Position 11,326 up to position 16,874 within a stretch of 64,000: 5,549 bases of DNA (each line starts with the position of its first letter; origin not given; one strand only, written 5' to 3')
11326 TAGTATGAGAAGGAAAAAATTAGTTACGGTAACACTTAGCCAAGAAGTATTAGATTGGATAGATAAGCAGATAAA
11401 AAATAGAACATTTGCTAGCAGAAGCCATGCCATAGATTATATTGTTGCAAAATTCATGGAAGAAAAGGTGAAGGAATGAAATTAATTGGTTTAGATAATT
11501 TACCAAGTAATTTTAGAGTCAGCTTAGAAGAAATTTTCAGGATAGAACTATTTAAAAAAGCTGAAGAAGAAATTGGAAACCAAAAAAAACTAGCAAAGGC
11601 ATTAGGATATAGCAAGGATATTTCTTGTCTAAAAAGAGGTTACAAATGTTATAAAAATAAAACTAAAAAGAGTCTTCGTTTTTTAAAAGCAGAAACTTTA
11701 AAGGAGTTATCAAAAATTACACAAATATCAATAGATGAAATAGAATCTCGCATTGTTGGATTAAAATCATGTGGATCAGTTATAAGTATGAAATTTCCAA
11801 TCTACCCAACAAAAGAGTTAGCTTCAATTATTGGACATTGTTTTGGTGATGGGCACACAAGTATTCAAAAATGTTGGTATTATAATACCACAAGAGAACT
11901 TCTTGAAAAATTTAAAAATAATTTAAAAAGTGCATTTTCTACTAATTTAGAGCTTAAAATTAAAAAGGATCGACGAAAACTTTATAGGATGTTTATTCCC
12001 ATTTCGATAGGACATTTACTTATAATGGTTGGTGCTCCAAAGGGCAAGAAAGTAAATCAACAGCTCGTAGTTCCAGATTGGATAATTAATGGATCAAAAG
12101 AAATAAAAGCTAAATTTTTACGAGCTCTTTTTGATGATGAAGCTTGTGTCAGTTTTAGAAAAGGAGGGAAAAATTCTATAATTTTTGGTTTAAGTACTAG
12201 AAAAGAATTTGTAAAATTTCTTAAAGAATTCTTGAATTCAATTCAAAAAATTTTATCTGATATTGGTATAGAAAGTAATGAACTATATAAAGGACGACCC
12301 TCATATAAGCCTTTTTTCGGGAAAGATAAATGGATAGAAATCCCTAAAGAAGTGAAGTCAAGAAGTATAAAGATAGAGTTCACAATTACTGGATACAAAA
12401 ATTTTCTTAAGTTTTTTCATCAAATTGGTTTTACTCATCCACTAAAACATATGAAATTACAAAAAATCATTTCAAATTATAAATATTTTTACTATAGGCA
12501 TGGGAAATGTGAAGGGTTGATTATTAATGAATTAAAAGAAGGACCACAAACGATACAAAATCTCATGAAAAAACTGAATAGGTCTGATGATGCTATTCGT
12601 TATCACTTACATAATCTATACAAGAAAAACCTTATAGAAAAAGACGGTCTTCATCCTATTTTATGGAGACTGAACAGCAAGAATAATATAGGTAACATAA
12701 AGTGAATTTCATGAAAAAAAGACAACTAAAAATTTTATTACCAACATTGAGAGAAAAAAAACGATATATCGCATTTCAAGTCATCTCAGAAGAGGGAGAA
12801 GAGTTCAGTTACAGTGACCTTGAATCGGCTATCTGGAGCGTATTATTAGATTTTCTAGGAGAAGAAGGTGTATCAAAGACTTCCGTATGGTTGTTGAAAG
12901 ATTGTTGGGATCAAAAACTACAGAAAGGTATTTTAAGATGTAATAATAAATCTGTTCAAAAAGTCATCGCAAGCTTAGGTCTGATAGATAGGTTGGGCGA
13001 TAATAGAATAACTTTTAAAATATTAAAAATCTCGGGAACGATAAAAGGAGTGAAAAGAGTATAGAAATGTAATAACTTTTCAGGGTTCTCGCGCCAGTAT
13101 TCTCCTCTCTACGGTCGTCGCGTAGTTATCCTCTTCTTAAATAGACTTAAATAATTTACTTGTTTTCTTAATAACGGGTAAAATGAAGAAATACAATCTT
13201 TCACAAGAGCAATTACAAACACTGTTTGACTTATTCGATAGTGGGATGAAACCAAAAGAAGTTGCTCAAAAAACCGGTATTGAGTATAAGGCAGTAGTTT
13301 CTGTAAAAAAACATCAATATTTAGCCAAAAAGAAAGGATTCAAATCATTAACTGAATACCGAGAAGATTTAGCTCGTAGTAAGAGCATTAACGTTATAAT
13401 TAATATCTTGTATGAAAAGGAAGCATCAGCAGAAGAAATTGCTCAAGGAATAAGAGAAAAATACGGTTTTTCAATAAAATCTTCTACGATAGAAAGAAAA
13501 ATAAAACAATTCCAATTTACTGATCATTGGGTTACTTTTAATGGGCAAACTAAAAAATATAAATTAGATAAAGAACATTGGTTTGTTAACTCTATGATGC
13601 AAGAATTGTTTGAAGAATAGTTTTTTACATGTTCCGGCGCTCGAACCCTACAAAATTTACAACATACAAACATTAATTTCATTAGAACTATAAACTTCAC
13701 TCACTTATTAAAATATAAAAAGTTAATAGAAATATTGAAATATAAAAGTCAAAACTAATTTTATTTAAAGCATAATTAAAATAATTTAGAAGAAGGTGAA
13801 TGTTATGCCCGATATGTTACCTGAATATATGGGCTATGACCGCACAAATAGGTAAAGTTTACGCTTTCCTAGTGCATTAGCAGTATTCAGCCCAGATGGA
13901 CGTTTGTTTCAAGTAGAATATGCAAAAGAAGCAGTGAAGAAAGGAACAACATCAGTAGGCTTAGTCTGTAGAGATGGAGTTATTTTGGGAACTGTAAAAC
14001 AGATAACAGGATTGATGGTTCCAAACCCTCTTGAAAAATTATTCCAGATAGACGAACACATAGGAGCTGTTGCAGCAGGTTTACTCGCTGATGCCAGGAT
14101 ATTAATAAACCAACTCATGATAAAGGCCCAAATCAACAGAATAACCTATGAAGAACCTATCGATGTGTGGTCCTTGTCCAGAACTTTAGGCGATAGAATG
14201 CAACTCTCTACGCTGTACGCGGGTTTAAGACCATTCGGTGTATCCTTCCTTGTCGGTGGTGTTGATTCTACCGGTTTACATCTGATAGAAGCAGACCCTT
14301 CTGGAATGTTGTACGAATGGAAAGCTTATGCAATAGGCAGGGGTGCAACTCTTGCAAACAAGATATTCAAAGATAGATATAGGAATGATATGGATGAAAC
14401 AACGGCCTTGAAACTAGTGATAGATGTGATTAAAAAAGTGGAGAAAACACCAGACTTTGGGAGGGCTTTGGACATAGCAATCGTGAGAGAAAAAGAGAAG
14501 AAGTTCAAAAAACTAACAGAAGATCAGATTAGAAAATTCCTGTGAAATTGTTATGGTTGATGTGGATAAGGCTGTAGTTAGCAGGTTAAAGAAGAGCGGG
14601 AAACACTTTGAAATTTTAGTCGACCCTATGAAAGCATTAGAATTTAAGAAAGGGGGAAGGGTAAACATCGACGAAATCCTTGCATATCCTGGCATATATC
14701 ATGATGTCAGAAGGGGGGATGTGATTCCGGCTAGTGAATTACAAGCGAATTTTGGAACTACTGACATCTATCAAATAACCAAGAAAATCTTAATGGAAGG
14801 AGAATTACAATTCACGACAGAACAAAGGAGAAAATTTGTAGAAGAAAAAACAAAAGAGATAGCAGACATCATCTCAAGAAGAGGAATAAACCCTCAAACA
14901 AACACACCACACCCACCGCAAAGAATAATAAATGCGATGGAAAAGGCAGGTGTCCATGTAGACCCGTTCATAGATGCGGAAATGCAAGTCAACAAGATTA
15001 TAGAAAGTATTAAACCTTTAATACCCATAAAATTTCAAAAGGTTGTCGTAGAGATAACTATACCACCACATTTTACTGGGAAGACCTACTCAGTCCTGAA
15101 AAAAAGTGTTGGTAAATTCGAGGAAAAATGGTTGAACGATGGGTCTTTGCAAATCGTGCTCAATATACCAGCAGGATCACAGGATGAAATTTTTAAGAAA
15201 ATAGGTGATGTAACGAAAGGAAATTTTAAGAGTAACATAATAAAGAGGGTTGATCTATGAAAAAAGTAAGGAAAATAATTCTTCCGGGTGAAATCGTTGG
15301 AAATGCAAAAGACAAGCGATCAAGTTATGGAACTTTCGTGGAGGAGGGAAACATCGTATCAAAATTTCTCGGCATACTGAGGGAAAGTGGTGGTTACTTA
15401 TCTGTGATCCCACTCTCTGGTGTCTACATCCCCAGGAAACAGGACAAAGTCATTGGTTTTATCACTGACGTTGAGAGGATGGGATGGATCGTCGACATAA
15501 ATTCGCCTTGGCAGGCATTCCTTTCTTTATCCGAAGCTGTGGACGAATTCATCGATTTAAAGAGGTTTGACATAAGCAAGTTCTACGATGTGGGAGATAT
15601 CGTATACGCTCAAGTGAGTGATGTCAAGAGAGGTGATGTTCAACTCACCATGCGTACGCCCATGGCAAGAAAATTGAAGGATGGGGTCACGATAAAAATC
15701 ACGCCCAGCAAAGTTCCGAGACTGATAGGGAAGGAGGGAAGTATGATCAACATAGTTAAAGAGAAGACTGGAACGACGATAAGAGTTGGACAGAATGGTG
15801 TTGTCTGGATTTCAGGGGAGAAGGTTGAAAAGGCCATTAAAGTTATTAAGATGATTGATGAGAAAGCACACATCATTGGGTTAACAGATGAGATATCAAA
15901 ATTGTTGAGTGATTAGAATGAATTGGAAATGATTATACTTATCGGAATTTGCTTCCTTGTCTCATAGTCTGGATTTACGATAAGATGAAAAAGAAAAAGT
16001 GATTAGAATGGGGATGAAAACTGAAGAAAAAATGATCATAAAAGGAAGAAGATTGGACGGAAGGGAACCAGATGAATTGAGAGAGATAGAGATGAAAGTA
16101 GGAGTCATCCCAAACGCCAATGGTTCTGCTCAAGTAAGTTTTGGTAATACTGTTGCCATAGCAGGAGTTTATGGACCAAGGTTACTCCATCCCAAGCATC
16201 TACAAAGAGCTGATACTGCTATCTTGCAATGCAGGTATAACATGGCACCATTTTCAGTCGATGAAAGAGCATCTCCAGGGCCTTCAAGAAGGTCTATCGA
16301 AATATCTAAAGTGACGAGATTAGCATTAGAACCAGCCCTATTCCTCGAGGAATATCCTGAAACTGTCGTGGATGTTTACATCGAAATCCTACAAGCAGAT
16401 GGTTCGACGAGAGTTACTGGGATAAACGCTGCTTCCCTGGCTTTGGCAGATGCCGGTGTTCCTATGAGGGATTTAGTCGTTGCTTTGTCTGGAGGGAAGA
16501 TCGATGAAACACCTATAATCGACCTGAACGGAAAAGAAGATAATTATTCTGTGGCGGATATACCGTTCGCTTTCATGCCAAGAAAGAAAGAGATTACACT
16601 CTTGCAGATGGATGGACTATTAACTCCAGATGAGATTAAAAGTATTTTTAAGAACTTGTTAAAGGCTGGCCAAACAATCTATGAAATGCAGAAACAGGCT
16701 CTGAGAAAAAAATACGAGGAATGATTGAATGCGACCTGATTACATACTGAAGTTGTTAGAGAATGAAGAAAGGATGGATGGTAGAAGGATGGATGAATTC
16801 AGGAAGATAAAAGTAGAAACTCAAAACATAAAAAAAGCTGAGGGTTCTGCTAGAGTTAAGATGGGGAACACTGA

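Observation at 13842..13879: A 30-nt insert with an in-frame TAA splits the YDR/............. motif of proteasome alpha, with the same helix-bulge-helix geometry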

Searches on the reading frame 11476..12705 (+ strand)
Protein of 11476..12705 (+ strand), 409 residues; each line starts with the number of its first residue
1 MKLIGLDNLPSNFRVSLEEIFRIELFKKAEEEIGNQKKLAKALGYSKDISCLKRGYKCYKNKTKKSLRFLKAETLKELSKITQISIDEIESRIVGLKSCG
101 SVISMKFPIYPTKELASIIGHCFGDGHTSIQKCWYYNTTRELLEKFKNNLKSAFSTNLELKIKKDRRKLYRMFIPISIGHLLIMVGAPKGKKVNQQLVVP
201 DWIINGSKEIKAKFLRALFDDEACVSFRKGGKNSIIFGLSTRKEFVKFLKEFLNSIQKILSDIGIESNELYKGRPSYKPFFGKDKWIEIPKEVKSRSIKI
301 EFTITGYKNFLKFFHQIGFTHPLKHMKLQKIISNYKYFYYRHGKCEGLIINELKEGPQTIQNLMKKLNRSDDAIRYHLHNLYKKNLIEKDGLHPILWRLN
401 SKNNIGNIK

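Call 34: search_protein_families(library=pfam, proteins=[window:11476-12705:+], max_evalue=0.001)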
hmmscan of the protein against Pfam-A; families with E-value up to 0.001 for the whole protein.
window:11476-12705:+ (409 aa): 2 families
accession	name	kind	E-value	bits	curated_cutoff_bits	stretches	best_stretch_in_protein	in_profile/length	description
PF14528.11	LAGLIDADG_3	-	5.6e-09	36.6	22.5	1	210-318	2-82/82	LAGLIDADG-like domain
PF01022.26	HTH_5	-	6.8e-06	26.3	22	1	349-389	7-47/47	Bacterial regulatory protein, arsR family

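Call 83: search_protein_families(library=pfam, proteins=[window:11476-12705:+], max_evalue=0.1)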
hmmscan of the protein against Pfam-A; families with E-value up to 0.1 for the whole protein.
window:11476-12705:+ (409 aa): 8 families
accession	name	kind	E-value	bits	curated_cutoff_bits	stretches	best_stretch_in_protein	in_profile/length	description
PF14528.11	LAGLIDADG_3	-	5.6e-09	36.6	22.5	1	210-318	2-82/82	LAGLIDADG-like domain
PF01022.26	HTH_5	-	6.8e-06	26.3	22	1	349-389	7-47/47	Bacterial regulatory protein, arsR family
PF12840.13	HTH_20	-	0.0069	16.8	27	1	352-388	12-49/51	Helix-turn-helix domain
PF08279.18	HTH_11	-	0.039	14.3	25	0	352-384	8-42/55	HTH domain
PF01047.28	MarR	-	0.045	14.1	24.6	0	355-389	15-49/59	MarR family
PF13463.12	HTH_27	-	0.054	14.2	22.2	0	348-391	7-52/68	Winged helix DNA-binding domain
PF00249.37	Myb_DNA-binding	-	0.091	13.3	24.4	0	356-381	22-45/46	Myb-like DNA-binding domain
PF08461.16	HTH_12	-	0.096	13.1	21.4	0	369-391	30-52/66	Ribonuclease R winged-helix domain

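Call 84: find_homologous_proteins(query=window:11476-12705:+, max_evalue=0.00001)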
Query window:11476-12705:+ (409 aa): 13 proteins with E <= 0.00001 among 6643 candidates.
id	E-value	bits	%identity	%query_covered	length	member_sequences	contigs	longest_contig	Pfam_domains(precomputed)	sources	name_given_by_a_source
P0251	3.3e-270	914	100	100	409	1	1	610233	PF01022.27,PF14528.12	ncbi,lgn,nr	ncbi:MAG: LAGLIDADG family homing endonuclease [Candidatus Aenigmarchaeota archaeon]|nr:LAGLIDADG fa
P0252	5.3e-61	225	37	98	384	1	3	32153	PF14528.12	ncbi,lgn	-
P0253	8.9e-59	218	37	97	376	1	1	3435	PF01022.27,PF14528.12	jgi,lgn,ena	-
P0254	2.1e-54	203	40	84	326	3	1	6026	-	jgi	-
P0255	8.4e-52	195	39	83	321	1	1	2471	PF14528.12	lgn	-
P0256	4.5e-48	182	36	83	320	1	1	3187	PF14528.12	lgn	-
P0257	5.5e-42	162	35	82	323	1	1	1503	PF14528.12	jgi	-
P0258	6.4e-38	149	31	99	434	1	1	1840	PF13412.13,PF01022.27,PF14528.12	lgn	-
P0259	2.2e-35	141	35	71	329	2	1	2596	PF14528.12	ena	-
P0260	4.8e-34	136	35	71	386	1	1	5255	PF14528.12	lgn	-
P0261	9.2e-34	135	32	71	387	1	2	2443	PF14528.12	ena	-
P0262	3.1e-32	130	34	71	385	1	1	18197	PF10707.16,PF01978.26,PF14528.12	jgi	-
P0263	7.0e-32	129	30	92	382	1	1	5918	PF08279.19,PF01978.26,PF14528.12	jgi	jgi:intein/homing endonuclease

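Call 85: find_encoding_contigs(protein=P0251, flank=3000, max_places=2)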
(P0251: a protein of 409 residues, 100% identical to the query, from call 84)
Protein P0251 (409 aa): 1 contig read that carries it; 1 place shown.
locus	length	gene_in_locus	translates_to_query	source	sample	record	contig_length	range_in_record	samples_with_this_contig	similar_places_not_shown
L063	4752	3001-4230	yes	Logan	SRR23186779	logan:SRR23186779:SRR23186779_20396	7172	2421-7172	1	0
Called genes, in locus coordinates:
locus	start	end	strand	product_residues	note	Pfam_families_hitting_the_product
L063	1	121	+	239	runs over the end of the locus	PF01351:RNase_HII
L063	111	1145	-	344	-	PF00752:XPG_N, PF00867:XPG_I, PF01367:5_3_exonuc, PF14520:HHH_5 (faint)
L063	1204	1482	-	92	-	-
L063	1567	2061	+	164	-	PF00827:Ribosomal_L15e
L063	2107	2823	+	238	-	PF01876:RNase_P_p30, PF02811:PHP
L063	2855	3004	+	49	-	-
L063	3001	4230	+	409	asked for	PF01022:HTH_5 (faint), PF14528:LAGLIDADG_3 (faint)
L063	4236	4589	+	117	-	PF01900:RNase_P_Rpp14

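Call 86: find_encoding_contigs(protein=P0252, flank=3500, max_places=3)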
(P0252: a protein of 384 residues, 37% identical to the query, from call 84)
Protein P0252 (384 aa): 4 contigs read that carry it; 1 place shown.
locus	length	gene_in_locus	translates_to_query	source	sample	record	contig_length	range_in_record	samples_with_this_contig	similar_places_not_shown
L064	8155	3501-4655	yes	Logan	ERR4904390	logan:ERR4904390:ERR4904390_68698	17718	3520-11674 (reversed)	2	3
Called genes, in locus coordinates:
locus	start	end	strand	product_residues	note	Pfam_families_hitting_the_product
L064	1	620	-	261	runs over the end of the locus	-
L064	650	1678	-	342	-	PF00752:XPG_N, PF00867:XPG_I, PF01367:5_3_exonuc (weak)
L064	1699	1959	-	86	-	-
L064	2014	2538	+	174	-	PF00827:Ribosomal_L15e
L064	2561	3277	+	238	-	PF01876:RNase_P_p30, PF02811:PHP (weak)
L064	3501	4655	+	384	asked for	PF14528:LAGLIDADG_3 (weak)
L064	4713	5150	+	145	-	PF00293:NUDIX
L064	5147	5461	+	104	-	PF03091:CutA1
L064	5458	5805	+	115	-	PF01900:RNase_P_Rpp14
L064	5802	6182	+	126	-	-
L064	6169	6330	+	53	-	-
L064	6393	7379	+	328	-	PF14528:LAGLIDADG_3 (weak)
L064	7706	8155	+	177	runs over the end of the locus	PF00227:Proteasome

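Call 102: predict_structure(alignment_id=A5)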
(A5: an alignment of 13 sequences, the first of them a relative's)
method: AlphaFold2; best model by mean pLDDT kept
length: 409 residues; sequences in the alignment: 13
mean_pLDDT: 88.5   pTM: 0.78
mean pLDDT of the five models: 88.5, 87.5, 87.0, 86.3, 86.2
residues with pLDDT >= 90: 288; 70-90: 80; 50-70: 22; < 50: 19
segments of 3 or more residues with pLDDT < 50: 279-288, 290-294, 406-409
pLDDT, mean of each block of 10 residues (from residue 1): 92 94 97 94 88 87 82 96 97 92 92 98 95 94 96 91 93 94 96 94 98 98 85 89 93 98 95 66 43 67 93 97 95 72 75 93 88 87 92 86 55
secondary structure, 60 per line:
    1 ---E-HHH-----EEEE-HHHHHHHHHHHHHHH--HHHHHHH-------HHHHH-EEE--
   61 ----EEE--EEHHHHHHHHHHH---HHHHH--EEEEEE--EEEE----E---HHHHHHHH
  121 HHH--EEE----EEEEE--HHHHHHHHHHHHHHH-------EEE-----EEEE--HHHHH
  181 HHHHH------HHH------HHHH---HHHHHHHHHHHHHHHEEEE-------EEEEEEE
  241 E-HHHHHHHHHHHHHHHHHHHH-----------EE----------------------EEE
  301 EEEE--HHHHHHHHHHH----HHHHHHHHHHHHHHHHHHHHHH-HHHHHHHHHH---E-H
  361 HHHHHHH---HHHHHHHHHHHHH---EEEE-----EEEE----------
elements in order: E14-17 H19-33 H36-42 H50-54 E56-58 E65-67 H72-82 H86-90 E93-98 E101-104 H113-123 E126-128 E133-137 H140-154 E162-164 E170-173 H176-185 H201-204 H208-222 E223-226 E234-241 H243-262 E298-304 H307-317 H322-343 H345-354 H360-367 H371-383 E387-390 E396-399

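Call 104: fold_search(model_id=the predicted structure, library=pdb)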
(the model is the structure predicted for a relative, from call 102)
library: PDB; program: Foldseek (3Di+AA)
matches with E <= 10: 1600; with E <= 0.001: 37
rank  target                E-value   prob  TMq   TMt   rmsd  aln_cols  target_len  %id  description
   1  1dq3                  3.0e-08  1.00  0.36  0.32  15.4       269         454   20  CRYSTAL STRUCTURE OF AN ARCHAEAL INTEIN-ENCODED HOMING ENDONUCLEASE PI-PFUI (released 2000-07-05)
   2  2dch                  3.3e-08  1.00  0.36  0.67   4.3       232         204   18  Crystal structure of archaeal intron-encoded homing endonuclease I-Tsp061I (released 2006-07-06)
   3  7qss                  6.5e-08  1.00  0.38  0.37  16.4       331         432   15  Crystal structure of homing endonuclease-associated TliVMA intein (C1A) (released 2022-03-30)
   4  7qsu                  8.4e-08  1.00  0.37  0.41  20.7       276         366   14  Crystal structure of homing endonuclease-associated TliVMA intein (C1A, d333-339) (released 2022-03-30)
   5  3hyi                  3.5e-06  1.00  0.31  0.43  13.9       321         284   15  Crystal structure of full-length DUF199/WhiA from Thermatoga maritima (released 2009-09-01)
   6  1vde_B                5.3e-06  1.00  0.33  0.31   4.8       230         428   13  PI-SCEI, A HOMING ENDONUCLEASE WITH PROTEIN SPLICING ACTIVITY (released 1998-04-08)
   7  3mxa_A                1.4e-05  1.00  0.31  0.40  11.5       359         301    9  Molecular basis of engineered meganuclease targeting of the endogenous human RAG1 locus (released 2010-10-06)
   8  1ef0_A                2.2e-05  1.00  0.34  0.33   5.0       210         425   13  CRYSTAL STRUCTURE OF PI-SCEI MINIPRECURSOR (released 2000-06-07)
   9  1lws_A                3.3e-05  1.00  0.33  0.32  21.4       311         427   11  Crystal structure of the intein homing endonuclease PI-SceI bound to its recognition sequence (released 2002-09-27)
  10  3mx9_A                4.3e-05  1.00  0.31  0.40  11.8       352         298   10  Molecular basis of engineered meganuclease targeting of the endogenous human RAG1 locus (released 2010-10-06)
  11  5o6i_A                4.5e-05  1.00  0.32  0.60   5.9       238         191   11  Structures and dynamics of mesophilic variants from the homing endonuclease I-DmoI (released 2017-12-06)
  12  1um2_B                8.1e-05  1.00  0.31  0.31   4.9       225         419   13  Crystal Structure of the Vma1-Derived Endonuclease with the Ligated Extein Segment (released 2004-09-22)
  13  1vde_A                8.1e-05  1.00  0.33  0.32   4.8       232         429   15  PI-SCEI, A HOMING ENDONUCLEASE WITH PROTEIN SPLICING ACTIVITY (released 1998-04-08)
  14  1lwt_A                8.9e-05  1.00  0.34  0.32  22.7       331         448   12  Crystal structure of the intein homing endonuclease PI-SceI bound to its substrate DNA (Ca2+ free) (released 2002-09-27)
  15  4un7_A                1.0e-04  1.00  0.31  0.61   5.6       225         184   11  THE CRYSTAL STRUCTURE OF I-DMOI IN COMPLEX WITH ITS TARGET DNA BEFORE INCUBATION IN 5MM MN (STATE 1) (released 2014-12-03)
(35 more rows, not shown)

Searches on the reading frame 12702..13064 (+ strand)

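Call 34: search_protein_families(library=pfam, proteins=[window:12702-13064:+], max_evalue=0.001)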
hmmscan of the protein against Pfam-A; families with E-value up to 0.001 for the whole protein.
window:12702-13064:+ (120 aa): 1 family
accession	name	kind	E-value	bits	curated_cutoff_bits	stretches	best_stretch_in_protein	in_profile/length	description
PF01900.24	RNase_P_Rpp14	-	2.5e-18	66.5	23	1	21-118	1-100/104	Rpp14/Pop5 family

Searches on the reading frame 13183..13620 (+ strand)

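Call 34: search_protein_families(library=pfam, proteins=[window:13183-13620:+], max_evalue=0.001)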
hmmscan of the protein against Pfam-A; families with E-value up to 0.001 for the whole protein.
window:13183-13620:+ (145 aa): 0 families

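Call 83: search_protein_families(library=pfam, proteins=[window:13183-13620:+], max_evalue=0.1)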
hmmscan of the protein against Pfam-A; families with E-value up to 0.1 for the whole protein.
window:13183-13620:+ (145 aa): 5 families
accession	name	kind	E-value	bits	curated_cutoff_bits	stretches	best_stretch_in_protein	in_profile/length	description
PF14420.11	Clr5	-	0.0037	17.8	22.3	1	72-109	11-49/54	Clr5 domain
PF21794.3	RAD51D_N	-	0.0047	17.5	27.3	1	6-43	20-55/60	RAD51D, N-terminal domain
PF20186.3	DUF6549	-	0.007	16.7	27.4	1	56-140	43-125/167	Family of unknown function (DUF6549)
PF01498.24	HTH_Tnp_Tc3_2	-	0.03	15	31.5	1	80-113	13-45/72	Transposase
PF21476.4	PF0610-like_N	-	0.085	13.5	33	0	72-88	6-22/50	PF0610-like, N-terminal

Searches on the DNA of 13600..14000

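Call 92: search_rna_families(source=window, start=13600, end=14000, threshold=evalue, max_evalue=1)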
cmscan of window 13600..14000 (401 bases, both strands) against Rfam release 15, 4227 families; matches with E-value up to 1: 0.
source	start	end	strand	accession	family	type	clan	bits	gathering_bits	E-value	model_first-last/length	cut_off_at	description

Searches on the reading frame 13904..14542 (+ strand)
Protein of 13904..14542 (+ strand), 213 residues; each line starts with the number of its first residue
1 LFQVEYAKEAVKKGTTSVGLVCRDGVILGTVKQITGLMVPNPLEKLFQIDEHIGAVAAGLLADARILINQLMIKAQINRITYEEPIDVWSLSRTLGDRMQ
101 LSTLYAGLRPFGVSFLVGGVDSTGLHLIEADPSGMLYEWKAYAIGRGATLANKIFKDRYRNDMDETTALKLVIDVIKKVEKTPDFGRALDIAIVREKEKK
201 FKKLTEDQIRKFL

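Call 6: search_protein_families(library=pfam, proteins=[window:13904-14542:+], max_evalue=0.01)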
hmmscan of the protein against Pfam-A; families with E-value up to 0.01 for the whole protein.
seq(213 aa): 1 family
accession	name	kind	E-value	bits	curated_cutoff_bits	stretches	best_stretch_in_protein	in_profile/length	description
PF00227.31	Proteasome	-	1.4e-47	162.3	22.4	1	11-181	1-175/189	Proteasome subunit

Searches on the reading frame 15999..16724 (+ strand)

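Call 58: search_protein_families(library=pfam, proteins=[window:15999-16724:+], max_evalue=0.001)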
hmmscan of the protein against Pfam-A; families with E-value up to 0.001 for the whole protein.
window:15999-16724:+ (241 aa): 2 families
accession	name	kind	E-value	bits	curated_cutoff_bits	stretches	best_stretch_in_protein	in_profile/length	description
PF01138.27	RNase_PH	-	5.8e-35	121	25.5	1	26-155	1-130/130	3' exoribonuclease family, domain 1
PF03725.20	RNase_PH_C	-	1e-12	48.2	20.8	1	158-218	1-62/67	3' exoribonuclease family, domain 2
